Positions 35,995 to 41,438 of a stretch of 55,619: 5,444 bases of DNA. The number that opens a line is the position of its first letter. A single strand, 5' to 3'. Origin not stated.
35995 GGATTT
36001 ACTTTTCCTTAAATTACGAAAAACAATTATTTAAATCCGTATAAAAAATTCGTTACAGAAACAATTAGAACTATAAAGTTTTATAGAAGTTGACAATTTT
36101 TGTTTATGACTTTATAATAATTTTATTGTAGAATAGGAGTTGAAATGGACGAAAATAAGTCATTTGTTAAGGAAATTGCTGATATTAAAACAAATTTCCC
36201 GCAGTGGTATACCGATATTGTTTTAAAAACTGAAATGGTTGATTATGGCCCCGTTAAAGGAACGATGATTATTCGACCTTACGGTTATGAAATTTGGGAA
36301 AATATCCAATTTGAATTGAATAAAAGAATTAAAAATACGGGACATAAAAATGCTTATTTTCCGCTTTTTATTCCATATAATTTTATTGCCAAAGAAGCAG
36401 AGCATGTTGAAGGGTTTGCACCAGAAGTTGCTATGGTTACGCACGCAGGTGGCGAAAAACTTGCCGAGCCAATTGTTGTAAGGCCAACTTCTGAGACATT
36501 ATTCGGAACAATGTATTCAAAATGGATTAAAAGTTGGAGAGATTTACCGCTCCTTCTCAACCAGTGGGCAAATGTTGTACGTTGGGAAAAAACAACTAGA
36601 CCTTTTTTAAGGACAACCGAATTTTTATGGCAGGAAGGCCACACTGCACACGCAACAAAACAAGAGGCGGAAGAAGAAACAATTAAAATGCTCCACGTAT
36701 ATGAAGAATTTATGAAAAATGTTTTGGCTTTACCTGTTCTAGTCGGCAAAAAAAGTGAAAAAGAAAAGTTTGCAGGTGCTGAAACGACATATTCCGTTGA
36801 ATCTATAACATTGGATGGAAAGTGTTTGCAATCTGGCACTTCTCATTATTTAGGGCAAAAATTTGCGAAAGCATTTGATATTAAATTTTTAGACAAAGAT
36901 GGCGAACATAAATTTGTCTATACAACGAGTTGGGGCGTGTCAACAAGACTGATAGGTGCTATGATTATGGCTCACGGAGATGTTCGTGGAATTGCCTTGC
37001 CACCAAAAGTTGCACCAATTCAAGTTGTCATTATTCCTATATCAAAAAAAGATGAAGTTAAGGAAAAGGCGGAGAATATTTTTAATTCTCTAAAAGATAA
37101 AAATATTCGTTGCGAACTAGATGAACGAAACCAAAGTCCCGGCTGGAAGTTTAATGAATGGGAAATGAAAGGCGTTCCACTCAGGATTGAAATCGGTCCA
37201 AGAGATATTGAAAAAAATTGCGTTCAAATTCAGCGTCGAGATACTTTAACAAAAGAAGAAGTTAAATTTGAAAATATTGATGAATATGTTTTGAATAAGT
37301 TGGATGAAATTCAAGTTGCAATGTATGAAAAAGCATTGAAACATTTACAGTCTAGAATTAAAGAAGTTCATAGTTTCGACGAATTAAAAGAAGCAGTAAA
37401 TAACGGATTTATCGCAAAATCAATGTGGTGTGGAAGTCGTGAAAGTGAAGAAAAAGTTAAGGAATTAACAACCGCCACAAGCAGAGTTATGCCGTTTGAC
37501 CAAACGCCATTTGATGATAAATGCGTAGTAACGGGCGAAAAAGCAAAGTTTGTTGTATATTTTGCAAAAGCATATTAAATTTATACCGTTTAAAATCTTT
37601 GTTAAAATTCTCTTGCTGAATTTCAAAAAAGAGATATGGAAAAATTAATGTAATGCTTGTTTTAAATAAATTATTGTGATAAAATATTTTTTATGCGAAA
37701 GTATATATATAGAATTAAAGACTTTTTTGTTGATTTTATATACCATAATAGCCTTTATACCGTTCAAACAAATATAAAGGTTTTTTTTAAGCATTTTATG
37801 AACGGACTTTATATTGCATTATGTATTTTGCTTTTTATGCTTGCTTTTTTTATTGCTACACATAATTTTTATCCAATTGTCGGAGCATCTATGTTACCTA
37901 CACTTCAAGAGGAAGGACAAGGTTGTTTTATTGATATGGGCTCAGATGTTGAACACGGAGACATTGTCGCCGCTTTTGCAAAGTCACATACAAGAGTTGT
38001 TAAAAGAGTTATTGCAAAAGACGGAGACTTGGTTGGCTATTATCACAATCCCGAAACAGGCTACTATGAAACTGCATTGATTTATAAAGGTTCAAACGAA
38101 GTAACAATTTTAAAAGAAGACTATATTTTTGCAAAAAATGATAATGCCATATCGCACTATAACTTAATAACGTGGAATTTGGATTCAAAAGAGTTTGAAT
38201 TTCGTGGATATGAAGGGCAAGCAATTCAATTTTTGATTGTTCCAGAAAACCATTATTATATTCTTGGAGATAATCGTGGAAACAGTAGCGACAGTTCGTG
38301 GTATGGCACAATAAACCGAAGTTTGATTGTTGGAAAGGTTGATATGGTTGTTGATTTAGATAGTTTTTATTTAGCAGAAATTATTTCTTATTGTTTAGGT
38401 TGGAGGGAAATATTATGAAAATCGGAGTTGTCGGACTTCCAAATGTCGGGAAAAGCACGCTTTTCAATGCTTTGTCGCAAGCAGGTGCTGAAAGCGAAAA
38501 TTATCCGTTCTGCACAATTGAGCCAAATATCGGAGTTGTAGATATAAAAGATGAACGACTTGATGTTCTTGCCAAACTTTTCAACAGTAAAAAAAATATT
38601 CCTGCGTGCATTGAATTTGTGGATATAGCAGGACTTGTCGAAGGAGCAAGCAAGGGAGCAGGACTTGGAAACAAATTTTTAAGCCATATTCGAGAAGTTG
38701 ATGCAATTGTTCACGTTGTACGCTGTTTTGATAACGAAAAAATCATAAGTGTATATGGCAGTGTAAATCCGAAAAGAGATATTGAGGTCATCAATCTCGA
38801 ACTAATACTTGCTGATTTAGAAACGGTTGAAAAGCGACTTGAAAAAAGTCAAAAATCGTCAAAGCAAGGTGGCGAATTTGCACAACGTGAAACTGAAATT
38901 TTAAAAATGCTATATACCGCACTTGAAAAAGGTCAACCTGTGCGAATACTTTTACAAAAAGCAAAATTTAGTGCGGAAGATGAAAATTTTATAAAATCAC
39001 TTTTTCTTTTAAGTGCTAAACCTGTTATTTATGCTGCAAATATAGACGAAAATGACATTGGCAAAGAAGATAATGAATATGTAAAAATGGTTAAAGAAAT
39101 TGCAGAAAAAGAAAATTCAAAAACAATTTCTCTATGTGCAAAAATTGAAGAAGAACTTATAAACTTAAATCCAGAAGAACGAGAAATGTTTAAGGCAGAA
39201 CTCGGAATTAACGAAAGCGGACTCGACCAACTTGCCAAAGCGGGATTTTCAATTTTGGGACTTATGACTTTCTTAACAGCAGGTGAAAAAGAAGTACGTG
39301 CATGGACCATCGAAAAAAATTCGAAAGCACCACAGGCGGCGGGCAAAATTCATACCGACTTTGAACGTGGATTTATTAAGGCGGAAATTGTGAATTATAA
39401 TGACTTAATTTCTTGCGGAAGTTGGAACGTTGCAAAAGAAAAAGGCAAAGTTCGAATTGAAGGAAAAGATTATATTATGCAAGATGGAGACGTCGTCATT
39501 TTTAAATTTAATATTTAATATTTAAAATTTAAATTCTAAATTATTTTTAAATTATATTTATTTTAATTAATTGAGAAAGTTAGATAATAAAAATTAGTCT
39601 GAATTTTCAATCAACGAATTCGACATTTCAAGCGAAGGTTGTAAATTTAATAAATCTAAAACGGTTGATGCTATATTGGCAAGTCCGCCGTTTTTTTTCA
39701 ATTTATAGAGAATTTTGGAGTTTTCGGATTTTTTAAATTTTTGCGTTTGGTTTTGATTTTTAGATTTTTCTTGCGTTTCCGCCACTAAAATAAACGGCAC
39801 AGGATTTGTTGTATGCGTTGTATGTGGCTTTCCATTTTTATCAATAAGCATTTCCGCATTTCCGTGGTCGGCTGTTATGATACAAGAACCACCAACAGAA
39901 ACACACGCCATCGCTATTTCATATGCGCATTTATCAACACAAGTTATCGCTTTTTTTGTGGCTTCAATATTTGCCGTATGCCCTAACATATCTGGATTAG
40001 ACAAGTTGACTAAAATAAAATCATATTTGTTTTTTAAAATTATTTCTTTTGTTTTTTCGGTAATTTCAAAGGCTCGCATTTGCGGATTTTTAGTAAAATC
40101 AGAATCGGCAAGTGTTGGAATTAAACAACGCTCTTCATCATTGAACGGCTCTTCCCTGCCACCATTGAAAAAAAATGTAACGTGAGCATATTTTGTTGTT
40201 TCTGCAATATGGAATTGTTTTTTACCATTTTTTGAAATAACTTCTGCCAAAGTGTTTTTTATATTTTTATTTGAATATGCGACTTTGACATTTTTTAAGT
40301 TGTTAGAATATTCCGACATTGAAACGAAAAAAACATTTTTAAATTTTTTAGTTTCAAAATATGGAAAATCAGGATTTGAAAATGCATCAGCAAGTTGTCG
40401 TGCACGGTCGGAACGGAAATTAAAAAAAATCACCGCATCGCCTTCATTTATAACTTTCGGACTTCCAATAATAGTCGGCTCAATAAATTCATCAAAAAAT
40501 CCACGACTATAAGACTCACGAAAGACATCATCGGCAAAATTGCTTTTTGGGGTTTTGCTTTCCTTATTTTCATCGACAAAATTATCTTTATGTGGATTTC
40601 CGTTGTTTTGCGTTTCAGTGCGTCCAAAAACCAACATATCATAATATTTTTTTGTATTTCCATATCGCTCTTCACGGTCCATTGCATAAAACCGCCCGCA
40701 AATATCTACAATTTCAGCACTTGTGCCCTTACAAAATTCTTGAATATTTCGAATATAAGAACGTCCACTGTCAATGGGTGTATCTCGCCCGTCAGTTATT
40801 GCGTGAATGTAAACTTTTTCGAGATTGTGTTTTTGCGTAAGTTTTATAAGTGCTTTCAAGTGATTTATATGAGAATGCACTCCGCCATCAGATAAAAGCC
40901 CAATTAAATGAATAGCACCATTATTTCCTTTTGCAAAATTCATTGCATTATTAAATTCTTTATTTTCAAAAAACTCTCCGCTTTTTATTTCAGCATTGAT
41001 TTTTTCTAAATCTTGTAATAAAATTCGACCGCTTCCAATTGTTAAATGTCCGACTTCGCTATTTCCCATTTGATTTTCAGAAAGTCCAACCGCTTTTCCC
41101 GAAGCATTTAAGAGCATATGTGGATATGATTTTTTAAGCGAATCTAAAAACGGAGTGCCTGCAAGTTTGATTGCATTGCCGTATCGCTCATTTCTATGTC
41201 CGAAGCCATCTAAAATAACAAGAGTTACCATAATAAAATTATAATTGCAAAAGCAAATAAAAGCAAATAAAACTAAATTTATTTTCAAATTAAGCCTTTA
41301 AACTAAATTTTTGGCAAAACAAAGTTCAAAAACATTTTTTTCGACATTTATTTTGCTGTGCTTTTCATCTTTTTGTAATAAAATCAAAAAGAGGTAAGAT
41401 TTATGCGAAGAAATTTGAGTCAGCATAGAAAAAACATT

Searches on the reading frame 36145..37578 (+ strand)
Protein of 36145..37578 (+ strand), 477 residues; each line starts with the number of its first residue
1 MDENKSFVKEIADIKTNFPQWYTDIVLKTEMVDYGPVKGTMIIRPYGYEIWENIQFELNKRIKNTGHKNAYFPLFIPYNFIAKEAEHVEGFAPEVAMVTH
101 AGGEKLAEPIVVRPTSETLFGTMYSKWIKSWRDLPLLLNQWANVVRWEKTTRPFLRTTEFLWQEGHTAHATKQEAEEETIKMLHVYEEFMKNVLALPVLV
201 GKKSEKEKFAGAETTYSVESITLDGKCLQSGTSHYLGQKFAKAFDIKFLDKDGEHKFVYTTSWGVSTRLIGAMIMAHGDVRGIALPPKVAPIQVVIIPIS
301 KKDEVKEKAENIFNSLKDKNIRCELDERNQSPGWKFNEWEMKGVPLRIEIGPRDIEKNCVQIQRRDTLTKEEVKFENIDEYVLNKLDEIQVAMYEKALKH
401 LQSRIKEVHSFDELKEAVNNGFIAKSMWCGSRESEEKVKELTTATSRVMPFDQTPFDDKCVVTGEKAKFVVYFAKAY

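Call 8: search_protein_families(library=pfam, proteins=[window:36145-37578:+], max_evalue=0.0001)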
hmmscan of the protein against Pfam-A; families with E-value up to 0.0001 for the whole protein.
window:36145-37578:+ (477 aa): 3 families
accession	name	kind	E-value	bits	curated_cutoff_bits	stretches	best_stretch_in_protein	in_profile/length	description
PF03129.25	HGTP_anticodon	-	6.1e-26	90.9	21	1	293-384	1-93/94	Anticodon binding domain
PF09180.16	ProRS-C_1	-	2.2e-22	79.4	31.5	1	411-477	1-71/71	Prolyl-tRNA synthetase, C-terminal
PF00587.30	tRNA-synt_2b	-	1.6e-21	77.6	29.3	1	109-274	10-176/179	tRNA synthetase class II core domain (G, H, P, S and T)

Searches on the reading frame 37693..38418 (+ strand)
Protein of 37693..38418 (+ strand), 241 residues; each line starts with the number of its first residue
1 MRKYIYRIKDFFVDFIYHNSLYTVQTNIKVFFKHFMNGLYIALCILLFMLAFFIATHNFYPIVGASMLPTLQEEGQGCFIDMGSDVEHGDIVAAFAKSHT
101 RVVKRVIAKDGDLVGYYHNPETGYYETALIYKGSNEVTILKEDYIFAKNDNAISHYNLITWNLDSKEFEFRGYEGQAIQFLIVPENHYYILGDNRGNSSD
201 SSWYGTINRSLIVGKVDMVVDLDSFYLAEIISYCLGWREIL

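Call 8: search_protein_families(library=pfam, proteins=[window:37693-38418:+], max_evalue=0.0001)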
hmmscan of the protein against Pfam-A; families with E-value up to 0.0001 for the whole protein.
window:37693-38418:+ (241 aa): 2 families
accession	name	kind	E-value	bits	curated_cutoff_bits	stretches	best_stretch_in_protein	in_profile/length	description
PF10502.14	Peptidase_S26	-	1.2e-20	74.6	22.9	1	39-220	8-167/168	Signal peptidase, peptidase S26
PF00717.28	Peptidase_S24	-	5.2e-05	23.4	23.3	0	62-111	40-87/116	Peptidase S24-like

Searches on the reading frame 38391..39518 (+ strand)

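Call 8: search_protein_families(library=pfam, proteins=[window:38391-39518:+], max_evalue=0.0001)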
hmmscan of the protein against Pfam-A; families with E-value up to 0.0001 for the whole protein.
window:38391-39518:+ (375 aa): 3 families
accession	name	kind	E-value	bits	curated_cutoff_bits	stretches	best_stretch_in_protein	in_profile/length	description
PF06071.19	YchF-GTPase_C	-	3.9e-40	136.3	27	1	291-374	1-84/84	Protein of unknown function (DUF933)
PF01926.29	MMR_HSR1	-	8.4e-24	84.3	21.9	1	10-115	1-86/113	50S ribosome-binding GTPase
PF02421.24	FeoB_N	-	1.9e-08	34.4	27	1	10-59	2-51/156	Ferrous iron transport protein B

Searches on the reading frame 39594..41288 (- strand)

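Call 8: search_protein_families(library=pfam, proteins=[window:39594-41288:-], max_evalue=0.0001)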
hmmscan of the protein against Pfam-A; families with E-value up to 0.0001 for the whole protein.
window:39594-41288:- (564 aa): 2 families
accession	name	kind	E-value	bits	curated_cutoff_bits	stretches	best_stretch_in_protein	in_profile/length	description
PF01676.23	Metalloenzyme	-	7.1e-73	245.6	24.3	1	21-550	3-251/252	Metalloenzyme superfamily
PF06415.18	iPGM_N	-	8.4e-70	235.1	27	1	97-328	1-216/217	BPG-independent PGAM N-terminus (iPGM_N)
